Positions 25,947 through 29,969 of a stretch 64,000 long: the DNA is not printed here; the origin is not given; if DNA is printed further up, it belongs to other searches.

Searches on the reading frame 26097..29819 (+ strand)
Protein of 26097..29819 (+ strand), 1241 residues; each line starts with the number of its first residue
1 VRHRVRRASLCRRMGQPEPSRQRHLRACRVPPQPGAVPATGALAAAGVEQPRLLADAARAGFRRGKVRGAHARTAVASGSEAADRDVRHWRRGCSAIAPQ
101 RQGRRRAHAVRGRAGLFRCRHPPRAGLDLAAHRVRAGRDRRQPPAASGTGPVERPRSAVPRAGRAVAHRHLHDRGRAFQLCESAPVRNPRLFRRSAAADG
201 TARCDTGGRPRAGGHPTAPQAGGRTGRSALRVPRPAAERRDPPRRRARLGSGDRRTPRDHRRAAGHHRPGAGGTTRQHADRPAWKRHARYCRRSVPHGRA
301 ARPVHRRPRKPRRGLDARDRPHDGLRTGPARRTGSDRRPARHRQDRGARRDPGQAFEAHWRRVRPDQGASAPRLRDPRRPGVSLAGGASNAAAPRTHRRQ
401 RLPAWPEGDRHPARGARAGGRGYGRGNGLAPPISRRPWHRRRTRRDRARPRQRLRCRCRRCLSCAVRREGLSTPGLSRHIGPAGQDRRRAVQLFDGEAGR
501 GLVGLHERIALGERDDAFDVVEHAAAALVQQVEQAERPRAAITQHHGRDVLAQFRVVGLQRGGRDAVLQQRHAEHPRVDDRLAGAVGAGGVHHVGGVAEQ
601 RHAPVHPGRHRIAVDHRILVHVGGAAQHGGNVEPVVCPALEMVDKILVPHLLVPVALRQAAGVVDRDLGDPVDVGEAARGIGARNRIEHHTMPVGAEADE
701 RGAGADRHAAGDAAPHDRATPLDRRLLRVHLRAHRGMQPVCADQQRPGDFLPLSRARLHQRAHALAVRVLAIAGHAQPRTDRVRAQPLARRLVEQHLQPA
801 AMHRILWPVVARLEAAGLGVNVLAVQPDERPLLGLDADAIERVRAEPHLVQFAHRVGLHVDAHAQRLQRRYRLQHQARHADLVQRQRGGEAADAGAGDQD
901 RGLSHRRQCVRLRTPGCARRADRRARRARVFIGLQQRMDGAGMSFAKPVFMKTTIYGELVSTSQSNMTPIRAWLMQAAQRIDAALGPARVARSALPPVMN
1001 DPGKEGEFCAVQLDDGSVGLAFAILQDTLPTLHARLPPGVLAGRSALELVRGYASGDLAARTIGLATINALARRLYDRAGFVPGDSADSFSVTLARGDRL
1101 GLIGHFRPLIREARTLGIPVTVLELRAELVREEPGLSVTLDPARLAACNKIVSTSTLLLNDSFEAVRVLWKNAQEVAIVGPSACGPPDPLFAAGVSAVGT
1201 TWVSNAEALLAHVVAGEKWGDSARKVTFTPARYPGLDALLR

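Call 78: search_protein_families(library=pfam, proteins=[window:26097-29819:+], max_evalue=0.00001)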
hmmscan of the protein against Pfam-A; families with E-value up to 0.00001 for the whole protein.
window:26097-29819:+ (1241 aa): 2 families
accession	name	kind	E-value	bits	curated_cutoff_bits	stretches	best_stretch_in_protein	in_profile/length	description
PF04016.18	DUF364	-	2.5e-21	76.3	23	1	1092-1227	6-142/147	Putative heavy-metal chelation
PF13938.11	DUF4213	-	4.7e-10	40.1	23.5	1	1008-1071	22-74/75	Putative heavy-metal chelation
